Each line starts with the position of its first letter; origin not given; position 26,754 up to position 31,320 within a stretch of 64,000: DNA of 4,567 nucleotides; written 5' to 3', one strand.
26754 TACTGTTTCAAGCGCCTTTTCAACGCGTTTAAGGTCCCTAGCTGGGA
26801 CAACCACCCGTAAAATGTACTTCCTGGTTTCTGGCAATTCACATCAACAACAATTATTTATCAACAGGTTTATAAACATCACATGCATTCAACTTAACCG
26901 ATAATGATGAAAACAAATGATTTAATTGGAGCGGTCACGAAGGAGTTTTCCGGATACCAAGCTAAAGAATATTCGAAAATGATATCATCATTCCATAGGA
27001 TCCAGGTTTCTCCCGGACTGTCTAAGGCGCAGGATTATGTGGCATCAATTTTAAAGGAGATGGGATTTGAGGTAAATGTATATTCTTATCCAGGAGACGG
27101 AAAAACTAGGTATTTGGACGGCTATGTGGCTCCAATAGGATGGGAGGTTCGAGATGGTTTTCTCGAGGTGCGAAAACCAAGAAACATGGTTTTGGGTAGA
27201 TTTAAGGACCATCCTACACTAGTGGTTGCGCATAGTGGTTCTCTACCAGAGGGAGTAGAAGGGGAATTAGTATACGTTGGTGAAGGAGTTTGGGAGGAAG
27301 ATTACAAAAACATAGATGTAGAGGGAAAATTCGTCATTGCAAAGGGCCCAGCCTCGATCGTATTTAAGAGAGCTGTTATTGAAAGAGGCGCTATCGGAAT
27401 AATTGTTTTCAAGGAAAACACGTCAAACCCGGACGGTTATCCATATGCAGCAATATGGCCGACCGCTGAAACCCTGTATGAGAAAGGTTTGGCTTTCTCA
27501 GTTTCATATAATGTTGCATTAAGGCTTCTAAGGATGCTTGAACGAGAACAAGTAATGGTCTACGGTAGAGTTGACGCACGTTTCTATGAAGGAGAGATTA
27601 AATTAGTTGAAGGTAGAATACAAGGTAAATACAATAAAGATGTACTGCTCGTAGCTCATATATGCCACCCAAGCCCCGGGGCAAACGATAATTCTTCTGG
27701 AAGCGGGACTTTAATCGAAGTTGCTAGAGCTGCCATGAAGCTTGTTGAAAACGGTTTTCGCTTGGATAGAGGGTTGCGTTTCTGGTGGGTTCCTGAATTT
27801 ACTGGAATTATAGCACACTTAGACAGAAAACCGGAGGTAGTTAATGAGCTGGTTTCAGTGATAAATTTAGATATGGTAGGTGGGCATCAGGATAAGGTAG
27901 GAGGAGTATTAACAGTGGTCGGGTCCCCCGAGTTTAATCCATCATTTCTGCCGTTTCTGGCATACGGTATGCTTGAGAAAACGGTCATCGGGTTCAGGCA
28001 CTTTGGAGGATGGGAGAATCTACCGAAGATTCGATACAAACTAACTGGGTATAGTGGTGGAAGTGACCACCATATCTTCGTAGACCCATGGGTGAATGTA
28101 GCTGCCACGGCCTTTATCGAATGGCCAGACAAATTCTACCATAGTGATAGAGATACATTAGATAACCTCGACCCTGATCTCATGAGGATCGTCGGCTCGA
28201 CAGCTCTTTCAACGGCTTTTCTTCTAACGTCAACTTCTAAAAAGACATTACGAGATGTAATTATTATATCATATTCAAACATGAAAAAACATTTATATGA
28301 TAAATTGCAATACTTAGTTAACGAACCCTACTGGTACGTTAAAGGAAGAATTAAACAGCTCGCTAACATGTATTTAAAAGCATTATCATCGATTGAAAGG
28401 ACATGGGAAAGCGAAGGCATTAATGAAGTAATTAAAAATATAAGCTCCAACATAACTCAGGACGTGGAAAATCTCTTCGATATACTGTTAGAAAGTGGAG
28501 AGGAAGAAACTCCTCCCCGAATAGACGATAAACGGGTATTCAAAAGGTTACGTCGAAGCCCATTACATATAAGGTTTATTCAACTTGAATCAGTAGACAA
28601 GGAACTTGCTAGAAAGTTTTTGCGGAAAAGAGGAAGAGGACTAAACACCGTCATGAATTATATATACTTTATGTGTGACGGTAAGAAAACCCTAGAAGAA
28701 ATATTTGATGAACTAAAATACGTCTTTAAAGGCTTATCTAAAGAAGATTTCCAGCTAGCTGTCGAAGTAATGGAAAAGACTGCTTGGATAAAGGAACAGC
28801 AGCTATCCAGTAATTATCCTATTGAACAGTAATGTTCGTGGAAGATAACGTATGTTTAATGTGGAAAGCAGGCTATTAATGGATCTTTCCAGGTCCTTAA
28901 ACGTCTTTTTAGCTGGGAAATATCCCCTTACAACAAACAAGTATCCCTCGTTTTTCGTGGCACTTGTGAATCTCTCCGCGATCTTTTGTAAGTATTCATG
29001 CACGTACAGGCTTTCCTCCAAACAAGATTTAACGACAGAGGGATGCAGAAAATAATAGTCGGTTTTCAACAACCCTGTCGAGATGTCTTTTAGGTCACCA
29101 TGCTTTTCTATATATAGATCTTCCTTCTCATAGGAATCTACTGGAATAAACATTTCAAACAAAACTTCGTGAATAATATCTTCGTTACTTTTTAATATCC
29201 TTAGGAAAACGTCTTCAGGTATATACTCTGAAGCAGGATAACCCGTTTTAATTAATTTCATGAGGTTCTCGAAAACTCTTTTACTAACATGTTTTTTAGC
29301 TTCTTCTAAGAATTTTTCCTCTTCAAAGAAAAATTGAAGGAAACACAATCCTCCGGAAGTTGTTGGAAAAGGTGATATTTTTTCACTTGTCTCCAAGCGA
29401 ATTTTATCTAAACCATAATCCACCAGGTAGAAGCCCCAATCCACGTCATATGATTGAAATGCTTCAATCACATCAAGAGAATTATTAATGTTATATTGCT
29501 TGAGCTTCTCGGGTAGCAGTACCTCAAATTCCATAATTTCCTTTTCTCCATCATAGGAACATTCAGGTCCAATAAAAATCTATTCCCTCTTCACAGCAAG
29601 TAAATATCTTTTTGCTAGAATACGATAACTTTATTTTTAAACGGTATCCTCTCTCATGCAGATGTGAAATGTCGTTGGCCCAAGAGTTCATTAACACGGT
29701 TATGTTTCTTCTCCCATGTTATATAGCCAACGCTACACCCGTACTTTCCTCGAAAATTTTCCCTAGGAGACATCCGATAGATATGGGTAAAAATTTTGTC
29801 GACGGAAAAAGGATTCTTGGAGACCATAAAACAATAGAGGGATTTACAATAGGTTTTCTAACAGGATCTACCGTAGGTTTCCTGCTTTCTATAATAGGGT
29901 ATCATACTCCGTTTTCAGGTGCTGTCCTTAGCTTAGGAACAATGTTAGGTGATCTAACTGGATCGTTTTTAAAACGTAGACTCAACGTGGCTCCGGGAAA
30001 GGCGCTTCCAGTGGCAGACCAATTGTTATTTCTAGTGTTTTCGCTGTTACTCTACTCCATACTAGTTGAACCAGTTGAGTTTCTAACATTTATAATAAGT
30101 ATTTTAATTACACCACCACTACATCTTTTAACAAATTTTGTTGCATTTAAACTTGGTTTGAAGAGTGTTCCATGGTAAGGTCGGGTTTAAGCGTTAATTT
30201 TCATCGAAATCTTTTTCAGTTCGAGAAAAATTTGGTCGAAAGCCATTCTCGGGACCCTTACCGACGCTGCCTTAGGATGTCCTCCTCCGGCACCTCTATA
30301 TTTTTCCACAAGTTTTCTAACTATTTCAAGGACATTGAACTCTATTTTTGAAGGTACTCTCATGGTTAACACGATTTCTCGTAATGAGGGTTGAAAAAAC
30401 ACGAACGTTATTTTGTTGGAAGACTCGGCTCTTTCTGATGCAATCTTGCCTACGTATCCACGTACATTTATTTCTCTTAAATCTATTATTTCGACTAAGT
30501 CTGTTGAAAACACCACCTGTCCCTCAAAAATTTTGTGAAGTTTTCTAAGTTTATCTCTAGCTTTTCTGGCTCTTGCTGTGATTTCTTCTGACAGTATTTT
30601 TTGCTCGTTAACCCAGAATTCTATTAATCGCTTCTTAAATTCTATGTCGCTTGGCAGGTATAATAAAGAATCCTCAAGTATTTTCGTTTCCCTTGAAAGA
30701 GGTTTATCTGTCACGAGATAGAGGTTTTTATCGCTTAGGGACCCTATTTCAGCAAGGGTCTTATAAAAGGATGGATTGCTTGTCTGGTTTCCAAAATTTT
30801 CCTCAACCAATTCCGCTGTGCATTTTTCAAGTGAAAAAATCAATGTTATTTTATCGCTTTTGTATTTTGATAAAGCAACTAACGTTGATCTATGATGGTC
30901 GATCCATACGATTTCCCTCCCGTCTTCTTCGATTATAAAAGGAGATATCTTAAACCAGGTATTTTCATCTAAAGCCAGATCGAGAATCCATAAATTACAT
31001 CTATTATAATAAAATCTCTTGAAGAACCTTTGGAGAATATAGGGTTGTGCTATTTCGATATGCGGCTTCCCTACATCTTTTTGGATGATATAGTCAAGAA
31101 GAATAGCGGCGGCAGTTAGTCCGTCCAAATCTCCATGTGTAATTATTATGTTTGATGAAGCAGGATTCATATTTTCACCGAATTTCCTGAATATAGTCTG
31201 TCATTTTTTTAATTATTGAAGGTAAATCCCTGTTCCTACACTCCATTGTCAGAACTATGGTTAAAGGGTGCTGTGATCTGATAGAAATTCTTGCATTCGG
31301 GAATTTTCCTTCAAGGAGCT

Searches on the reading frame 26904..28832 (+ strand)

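Call 45: search_protein_families(library=pfam, proteins=[window:26904-28832:+], max_evalue=0.0001)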
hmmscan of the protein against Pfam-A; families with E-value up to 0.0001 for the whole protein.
window:26904-28832:+ (642 aa): 2 families
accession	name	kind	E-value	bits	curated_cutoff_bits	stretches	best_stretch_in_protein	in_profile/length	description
PF16254.10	DUF4910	-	9.5e-14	51.3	26.6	1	227-329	51-148/247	Domain of unknown function (DUF4910)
PF04389.22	Peptidase_M28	-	2.1e-13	50.9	21.3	1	237-329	4-99/193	Peptidase family M28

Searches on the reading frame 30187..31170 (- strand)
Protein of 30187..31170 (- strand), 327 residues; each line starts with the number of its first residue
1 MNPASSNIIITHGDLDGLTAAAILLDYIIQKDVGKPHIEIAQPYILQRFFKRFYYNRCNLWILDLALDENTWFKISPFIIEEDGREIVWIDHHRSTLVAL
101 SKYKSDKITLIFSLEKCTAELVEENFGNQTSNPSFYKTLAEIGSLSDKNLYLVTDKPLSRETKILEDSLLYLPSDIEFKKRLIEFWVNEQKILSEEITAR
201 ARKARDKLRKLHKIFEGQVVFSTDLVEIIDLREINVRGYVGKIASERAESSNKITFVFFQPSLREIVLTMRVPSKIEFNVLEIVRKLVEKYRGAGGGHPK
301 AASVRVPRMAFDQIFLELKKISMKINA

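Call 14: search_protein_families(library=pfam, proteins=[window:30187-31170:-], max_evalue=0.001)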
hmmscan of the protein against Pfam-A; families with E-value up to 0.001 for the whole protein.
window:30187-31170:- (327 aa): 2 families
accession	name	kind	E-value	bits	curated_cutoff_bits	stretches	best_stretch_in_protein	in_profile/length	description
PF02272.25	DHHA1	-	2.6e-08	34.7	25.9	1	239-314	17-92/102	DHHA1 domain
PF01368.27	DHH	-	2e-05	25.3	28.1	1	8-126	3-102/125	DHH family, N-terminal domain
